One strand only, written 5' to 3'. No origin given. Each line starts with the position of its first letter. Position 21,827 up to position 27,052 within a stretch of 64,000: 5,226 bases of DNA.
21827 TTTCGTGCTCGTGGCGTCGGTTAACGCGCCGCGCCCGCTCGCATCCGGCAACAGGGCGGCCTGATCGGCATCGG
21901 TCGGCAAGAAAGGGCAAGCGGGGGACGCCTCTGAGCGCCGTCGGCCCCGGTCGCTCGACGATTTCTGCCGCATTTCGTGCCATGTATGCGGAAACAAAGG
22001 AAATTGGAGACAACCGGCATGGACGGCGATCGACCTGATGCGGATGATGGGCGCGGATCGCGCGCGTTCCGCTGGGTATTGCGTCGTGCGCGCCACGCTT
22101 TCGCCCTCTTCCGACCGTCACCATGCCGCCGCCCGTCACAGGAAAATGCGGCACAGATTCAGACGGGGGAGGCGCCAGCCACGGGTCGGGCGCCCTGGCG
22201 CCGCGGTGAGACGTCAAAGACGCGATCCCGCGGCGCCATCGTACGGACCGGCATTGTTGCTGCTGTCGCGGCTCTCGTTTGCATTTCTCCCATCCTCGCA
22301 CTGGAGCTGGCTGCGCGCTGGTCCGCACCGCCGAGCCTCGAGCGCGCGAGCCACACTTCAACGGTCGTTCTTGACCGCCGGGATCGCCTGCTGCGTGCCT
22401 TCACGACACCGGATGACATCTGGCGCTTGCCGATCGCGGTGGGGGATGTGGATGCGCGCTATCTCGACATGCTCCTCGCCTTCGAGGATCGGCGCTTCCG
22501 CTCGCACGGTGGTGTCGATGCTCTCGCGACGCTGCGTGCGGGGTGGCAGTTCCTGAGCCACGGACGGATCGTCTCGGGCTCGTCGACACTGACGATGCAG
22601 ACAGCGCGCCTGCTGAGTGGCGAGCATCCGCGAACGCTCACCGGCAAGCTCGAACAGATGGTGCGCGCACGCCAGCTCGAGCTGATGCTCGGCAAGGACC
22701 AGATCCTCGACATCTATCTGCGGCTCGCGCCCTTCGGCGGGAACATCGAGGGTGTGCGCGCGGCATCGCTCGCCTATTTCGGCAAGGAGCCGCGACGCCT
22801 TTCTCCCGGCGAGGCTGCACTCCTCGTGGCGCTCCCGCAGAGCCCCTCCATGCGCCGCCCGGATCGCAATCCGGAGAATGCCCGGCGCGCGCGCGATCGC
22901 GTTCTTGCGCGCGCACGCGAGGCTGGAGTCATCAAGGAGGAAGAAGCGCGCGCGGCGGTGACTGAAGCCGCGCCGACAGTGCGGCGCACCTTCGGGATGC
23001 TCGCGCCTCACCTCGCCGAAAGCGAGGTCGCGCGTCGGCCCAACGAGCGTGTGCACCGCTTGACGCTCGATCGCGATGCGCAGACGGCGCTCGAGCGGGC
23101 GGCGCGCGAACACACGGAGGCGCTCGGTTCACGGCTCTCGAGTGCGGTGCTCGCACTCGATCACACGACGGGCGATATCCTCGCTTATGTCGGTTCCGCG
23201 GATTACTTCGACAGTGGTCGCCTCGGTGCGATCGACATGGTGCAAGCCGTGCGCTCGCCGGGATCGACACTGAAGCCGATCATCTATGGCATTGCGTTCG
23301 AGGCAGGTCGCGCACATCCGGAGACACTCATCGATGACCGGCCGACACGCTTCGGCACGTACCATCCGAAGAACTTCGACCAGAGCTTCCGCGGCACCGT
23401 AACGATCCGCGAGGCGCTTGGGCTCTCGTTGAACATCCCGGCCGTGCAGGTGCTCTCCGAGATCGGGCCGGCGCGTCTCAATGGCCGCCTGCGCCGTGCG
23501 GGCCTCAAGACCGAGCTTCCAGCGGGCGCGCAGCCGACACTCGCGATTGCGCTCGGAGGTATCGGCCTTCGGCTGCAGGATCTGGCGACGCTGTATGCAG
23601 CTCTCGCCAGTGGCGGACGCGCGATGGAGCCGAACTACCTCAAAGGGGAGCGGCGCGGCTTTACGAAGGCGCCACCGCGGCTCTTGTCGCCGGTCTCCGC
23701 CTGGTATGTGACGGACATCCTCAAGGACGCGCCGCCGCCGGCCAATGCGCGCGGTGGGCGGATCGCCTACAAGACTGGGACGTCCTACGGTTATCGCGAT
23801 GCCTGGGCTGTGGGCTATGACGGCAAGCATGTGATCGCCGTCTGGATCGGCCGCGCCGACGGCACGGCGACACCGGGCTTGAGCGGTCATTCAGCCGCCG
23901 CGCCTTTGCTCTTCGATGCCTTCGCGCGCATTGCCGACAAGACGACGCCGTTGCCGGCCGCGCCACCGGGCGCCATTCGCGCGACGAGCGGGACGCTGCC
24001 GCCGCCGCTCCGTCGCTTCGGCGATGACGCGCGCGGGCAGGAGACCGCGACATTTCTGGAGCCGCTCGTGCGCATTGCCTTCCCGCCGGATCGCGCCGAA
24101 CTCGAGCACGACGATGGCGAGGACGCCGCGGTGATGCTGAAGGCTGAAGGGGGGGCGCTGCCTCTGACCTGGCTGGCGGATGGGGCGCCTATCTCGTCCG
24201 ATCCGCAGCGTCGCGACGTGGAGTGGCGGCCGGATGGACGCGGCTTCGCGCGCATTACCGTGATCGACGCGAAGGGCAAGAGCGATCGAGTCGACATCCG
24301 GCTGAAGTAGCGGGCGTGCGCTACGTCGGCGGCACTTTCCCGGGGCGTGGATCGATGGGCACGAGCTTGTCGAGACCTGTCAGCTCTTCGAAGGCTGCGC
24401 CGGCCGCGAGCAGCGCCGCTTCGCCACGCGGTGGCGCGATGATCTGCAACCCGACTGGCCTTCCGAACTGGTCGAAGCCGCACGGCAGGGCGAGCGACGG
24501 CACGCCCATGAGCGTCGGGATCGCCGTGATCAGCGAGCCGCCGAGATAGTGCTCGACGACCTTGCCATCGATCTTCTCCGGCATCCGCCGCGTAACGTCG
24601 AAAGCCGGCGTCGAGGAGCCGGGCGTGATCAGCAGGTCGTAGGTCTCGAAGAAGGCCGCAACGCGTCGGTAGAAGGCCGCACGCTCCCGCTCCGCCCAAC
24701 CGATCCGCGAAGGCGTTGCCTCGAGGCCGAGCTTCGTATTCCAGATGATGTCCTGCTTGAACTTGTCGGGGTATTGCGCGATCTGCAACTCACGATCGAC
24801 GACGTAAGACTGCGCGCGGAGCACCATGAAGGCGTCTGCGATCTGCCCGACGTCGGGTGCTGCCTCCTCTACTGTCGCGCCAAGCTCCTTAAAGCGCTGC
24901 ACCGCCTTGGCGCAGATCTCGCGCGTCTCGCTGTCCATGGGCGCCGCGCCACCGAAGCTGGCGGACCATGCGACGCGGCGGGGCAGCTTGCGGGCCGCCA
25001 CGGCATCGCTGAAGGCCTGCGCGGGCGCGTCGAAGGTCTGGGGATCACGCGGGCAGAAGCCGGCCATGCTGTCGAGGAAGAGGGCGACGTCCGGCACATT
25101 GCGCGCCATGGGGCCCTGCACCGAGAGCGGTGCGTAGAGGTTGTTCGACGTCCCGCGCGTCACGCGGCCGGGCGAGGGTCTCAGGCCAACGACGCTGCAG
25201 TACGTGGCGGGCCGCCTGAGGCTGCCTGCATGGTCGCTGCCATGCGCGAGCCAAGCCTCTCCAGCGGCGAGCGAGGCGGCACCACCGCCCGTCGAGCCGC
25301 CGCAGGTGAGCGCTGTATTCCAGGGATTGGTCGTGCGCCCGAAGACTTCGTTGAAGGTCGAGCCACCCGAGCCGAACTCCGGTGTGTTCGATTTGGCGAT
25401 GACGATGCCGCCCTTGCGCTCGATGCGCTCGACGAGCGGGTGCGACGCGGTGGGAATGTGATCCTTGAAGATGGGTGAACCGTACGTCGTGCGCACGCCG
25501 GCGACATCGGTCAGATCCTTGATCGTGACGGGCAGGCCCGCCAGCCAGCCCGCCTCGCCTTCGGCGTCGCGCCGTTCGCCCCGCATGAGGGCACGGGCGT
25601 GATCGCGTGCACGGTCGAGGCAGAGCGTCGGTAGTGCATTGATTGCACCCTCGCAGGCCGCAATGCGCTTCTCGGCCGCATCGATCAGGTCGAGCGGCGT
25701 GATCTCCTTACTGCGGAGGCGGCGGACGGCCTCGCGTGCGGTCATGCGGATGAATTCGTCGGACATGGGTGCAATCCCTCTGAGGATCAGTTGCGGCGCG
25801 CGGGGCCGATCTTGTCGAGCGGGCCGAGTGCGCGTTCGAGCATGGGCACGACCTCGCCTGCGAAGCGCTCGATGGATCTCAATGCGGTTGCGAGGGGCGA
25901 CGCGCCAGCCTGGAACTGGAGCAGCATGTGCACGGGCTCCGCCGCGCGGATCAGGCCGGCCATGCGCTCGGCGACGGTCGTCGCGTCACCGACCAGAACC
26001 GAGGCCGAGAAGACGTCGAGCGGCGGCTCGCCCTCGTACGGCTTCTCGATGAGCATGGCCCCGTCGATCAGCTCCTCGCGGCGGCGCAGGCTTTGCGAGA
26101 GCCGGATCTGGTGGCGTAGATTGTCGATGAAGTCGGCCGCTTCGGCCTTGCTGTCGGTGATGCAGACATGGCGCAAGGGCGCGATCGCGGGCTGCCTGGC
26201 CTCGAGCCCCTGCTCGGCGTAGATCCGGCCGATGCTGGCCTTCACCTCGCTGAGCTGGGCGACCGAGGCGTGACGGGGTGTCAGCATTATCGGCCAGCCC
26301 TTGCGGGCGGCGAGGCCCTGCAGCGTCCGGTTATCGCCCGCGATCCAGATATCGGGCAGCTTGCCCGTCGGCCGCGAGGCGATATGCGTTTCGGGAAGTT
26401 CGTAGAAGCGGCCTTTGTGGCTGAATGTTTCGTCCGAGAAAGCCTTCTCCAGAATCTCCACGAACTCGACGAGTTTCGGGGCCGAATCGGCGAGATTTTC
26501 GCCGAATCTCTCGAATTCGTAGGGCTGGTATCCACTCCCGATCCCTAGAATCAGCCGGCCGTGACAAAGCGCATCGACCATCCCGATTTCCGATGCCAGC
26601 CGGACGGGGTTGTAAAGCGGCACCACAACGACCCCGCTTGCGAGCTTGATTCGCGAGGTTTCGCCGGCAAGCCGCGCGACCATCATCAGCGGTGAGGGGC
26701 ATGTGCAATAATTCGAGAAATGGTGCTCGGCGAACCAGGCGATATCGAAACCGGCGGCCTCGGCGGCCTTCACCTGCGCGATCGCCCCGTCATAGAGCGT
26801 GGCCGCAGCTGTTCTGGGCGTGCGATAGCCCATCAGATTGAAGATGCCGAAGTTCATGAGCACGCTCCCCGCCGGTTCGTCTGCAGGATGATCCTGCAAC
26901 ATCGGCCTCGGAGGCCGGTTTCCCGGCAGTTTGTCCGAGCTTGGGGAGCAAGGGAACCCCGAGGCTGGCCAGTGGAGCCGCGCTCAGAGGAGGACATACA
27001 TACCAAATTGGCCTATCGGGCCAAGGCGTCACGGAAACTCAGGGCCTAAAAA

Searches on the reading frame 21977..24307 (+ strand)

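Call 62: search_protein_families(library=pfam, proteins=[window:21977-24307:+], max_evalue=0.00001)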
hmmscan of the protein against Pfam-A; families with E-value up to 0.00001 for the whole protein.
window:21977-24307:+ (777 aa): 3 families
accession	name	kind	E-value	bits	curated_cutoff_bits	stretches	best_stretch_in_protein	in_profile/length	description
PF00912.28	Transgly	-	8.2e-47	159.3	27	1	147-312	11-176/178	Transglycosylase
PF00905.27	Transpeptidase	-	7.2e-23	81.7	22.1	1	390-625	2-277/299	Penicillin binding protein transpeptidase domain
PF06832.18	BiPBP_C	-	3e-18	65.9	26.8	1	694-774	8-90/90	Penicillin-Binding Protein C-terminus Family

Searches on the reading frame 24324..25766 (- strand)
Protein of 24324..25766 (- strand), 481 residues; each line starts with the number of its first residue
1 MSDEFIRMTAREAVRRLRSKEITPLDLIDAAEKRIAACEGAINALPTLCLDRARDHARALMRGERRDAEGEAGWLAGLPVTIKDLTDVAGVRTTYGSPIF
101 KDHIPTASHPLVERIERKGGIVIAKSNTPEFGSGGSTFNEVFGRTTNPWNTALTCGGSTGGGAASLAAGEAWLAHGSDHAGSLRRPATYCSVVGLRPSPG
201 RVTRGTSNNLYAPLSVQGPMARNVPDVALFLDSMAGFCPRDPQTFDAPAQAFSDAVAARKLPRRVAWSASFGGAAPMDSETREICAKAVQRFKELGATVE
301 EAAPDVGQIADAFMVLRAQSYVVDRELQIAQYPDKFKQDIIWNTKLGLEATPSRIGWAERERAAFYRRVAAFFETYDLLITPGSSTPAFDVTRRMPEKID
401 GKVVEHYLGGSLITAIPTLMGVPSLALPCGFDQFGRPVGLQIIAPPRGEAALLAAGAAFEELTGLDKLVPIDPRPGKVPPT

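Call 62: search_protein_families(library=pfam, proteins=[window:24324-25766:-], max_evalue=0.00001)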
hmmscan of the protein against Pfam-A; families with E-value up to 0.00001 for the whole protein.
window:24324-25766:- (481 aa): 1 family
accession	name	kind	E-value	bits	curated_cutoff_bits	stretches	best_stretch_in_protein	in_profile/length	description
PF01425.27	Amidase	-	2.7e-87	294.1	27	1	27-453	2-445/445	Amidase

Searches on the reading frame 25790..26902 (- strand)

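Call 62: search_protein_families(library=pfam, proteins=[window:25790-26902:-], max_evalue=0.00001)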
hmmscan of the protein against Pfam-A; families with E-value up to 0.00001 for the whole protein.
window:25790-26902:- (371 aa): 1 family
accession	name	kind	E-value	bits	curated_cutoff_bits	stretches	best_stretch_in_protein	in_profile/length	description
PF00296.26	Bac_luciferase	-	4.9e-61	207.2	27.9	1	16-318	1-308/314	Luciferase-like monooxygenase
